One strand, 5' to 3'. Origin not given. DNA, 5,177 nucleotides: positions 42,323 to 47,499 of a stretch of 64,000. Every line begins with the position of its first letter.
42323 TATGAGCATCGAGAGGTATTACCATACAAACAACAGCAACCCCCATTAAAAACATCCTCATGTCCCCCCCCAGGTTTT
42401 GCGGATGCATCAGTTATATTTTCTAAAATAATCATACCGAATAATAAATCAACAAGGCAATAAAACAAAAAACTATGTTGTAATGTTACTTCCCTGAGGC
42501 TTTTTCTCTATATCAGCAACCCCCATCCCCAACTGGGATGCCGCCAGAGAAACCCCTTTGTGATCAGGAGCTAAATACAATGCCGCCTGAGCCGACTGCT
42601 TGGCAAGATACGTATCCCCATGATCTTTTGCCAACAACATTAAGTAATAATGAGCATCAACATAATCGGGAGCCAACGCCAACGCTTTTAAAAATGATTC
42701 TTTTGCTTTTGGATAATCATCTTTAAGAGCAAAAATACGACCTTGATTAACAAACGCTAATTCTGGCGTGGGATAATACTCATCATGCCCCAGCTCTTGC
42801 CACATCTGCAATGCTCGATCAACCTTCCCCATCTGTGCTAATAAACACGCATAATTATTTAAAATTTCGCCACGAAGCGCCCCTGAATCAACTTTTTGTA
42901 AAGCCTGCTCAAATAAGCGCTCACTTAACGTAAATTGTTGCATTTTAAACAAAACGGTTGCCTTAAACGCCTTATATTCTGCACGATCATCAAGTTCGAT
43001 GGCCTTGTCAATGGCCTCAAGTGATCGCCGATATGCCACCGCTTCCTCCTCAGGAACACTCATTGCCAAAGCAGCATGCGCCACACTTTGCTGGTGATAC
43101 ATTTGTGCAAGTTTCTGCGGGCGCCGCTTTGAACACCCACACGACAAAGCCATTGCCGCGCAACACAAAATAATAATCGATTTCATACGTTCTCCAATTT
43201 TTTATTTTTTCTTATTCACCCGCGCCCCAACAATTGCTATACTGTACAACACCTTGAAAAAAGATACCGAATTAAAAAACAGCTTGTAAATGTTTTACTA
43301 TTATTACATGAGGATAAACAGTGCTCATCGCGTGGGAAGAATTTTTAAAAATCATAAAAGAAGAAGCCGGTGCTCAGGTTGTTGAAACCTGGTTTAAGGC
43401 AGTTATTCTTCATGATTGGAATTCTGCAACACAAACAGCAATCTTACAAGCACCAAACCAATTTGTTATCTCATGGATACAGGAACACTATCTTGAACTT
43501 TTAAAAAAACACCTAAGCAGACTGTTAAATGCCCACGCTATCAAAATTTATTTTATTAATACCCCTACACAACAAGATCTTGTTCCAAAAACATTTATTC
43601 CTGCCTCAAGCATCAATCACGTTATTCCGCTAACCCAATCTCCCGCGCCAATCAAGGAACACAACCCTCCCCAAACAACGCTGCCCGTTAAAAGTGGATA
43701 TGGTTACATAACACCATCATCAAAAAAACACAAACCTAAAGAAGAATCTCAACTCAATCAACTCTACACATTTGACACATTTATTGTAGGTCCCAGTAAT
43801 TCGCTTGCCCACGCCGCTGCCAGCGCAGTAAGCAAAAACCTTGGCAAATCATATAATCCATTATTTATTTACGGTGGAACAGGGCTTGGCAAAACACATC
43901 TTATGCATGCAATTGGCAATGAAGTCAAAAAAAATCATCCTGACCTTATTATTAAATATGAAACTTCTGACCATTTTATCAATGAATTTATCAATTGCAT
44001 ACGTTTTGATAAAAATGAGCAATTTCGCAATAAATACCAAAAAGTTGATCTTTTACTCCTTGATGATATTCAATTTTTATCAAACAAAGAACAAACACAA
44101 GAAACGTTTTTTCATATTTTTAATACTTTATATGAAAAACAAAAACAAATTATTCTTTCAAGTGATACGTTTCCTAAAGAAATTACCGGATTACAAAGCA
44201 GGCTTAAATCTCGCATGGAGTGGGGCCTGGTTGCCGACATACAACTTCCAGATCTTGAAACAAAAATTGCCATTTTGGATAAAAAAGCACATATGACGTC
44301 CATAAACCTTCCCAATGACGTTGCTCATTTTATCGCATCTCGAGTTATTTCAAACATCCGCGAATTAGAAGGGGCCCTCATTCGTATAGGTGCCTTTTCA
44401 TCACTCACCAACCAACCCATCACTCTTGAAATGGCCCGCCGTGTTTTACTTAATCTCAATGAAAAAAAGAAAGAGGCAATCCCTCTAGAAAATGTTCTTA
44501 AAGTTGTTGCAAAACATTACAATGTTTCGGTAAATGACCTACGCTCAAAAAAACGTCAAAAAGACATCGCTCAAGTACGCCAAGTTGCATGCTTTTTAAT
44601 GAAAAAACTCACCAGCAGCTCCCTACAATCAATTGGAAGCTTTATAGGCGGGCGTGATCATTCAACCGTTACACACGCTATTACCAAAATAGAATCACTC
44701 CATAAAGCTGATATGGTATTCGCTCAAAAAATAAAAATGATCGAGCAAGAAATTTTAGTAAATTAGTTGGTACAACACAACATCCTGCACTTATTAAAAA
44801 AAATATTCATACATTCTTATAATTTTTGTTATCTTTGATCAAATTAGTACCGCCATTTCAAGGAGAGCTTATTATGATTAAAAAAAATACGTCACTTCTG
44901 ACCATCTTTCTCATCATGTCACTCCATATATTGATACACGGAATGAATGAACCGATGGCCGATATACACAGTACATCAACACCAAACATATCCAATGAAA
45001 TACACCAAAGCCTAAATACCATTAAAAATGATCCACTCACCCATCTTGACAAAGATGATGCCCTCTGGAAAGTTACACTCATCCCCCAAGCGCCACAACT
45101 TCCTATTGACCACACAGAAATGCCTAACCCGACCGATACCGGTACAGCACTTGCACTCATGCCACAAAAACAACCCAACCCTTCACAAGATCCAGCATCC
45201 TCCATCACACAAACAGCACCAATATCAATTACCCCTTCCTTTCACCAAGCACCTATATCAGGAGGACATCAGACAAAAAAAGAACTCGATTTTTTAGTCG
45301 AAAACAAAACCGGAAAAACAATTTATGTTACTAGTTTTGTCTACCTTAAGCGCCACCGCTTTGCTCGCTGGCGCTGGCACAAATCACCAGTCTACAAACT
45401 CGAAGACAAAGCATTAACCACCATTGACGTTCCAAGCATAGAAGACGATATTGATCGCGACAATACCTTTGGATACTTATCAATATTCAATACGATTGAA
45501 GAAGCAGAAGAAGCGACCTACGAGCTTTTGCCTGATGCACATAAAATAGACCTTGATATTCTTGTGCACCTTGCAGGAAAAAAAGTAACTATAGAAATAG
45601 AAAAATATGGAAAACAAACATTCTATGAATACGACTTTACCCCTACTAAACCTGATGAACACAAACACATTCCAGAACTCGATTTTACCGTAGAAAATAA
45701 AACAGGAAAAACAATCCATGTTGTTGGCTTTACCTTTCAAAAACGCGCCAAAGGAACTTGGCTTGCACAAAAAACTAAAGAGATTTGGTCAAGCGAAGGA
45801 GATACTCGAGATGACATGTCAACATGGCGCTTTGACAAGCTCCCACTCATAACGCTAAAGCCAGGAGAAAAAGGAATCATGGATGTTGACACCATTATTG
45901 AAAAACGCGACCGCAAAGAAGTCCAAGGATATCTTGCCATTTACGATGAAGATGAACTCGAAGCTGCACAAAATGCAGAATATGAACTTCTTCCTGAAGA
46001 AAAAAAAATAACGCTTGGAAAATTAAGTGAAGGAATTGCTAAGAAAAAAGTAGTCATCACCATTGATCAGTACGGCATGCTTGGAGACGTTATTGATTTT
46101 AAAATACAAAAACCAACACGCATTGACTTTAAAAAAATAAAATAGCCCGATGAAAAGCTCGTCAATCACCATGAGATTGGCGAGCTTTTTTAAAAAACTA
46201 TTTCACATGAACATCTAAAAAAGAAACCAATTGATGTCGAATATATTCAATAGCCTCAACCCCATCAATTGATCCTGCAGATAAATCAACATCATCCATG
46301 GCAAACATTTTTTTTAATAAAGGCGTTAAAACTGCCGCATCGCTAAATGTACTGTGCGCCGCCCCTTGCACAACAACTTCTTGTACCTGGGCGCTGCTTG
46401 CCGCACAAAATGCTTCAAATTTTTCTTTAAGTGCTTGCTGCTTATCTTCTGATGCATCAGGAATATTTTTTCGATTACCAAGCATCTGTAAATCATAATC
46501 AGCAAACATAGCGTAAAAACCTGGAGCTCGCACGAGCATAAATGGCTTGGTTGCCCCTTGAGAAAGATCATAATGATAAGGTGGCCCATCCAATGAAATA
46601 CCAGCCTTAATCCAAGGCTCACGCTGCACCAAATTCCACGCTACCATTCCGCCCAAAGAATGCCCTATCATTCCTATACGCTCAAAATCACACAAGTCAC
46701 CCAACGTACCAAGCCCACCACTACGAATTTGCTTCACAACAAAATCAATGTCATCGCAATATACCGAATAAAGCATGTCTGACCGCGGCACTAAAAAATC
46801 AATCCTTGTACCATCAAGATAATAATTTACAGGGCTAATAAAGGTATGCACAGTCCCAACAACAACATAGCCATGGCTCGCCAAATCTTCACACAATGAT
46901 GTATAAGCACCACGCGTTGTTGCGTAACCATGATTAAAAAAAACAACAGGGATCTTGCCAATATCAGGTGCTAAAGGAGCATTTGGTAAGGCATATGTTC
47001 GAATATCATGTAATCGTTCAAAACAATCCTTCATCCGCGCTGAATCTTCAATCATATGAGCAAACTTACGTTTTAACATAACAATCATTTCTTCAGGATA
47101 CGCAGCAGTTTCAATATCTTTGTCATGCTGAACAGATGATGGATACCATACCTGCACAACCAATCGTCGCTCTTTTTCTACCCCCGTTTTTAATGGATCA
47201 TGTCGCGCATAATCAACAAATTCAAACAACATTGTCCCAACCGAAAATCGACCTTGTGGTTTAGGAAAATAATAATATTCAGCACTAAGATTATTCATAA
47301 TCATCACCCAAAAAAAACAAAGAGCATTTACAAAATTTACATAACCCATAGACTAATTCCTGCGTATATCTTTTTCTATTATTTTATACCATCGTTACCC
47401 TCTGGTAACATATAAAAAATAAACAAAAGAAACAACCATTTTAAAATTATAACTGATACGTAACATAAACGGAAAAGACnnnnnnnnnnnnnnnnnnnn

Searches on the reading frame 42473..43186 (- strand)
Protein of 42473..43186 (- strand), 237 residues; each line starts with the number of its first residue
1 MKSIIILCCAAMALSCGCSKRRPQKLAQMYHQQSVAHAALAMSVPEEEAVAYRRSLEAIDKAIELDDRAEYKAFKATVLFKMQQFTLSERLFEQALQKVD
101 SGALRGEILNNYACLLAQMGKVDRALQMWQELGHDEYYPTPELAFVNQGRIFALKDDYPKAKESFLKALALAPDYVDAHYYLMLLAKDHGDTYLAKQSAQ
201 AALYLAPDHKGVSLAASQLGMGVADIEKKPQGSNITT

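Call 98: search_protein_families(library=pfam, proteins=[window:42473-43186:-], max_evalue=0.00001)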
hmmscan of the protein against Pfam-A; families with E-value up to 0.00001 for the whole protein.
window:42473-43186:- (237 aa): 5 families
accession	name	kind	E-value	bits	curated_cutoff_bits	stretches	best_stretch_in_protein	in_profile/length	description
PF07719.23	TPR_2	-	6.9e-11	41.8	27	0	144-175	3-34/34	Tetratricopeptide repeat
PF13424.12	TPR_12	-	7.1e-09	36.2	30.1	0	75-128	9-67/77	Tetratricopeptide repeat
PF00515.34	TPR_1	-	2.1e-07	30.9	27.8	0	144-175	3-34/34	Tetratricopeptide repeat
PF13181.12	TPR_8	-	1.3e-06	28.5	25.7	0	145-175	4-34/34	Tetratricopeptide repeat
PF13414.12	TPR_11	-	3.3e-06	27.1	26.8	0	149-182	1-34/42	TPR repeat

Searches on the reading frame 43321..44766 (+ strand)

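Call 98: search_protein_families(library=pfam, proteins=[window:43321-44766:+], max_evalue=0.00001)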
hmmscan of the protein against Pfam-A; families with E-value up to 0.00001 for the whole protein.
window:43321-44766:+ (481 aa): 4 families
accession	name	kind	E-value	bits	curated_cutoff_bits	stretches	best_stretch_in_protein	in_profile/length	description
PF00308.24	Bac_DnaA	-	2.2e-68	230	23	1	145-305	1-161/162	Bacterial DnaA ATPAse domain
PF08299.17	Bac_DnaA_C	-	3e-27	94.9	31.5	1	390-457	2-69/69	Bacterial dnaA protein helix-turn-helix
PF11638.13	DnaA_N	-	1e-12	48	24.6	1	5-66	4-64/65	DnaA N-terminal domain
PF01695.23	IstB_IS21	-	1.8e-09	37.9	24.1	1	181-284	95-196/238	IstB-like ATP binding protein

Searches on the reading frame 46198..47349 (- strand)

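Call 98: search_protein_families(library=pfam, proteins=[window:46198-47349:-], max_evalue=0.00001)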
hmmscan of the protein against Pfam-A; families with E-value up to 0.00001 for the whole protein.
window:46198-47349:- (383 aa): 4 families
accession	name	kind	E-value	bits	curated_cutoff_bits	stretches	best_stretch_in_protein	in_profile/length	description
PF03403.19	PAF-AH_p_II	-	1e-21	77.4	20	2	26-169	7-136/372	Platelet-activating factor acetylhydrolase, isoform II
PF12146.15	Hydrolase_4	-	2.1e-08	34.2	27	0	195-304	56-153/239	Serine aminopeptidase, S33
PF00561.26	Abhydrolase_1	-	3.3e-07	30.7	25.8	0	219-293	65-142/245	alpha/beta hydrolase fold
PF07224.18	Chlorophyllase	-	3.4e-07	29.8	26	0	130-165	39-74/301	Chlorophyllase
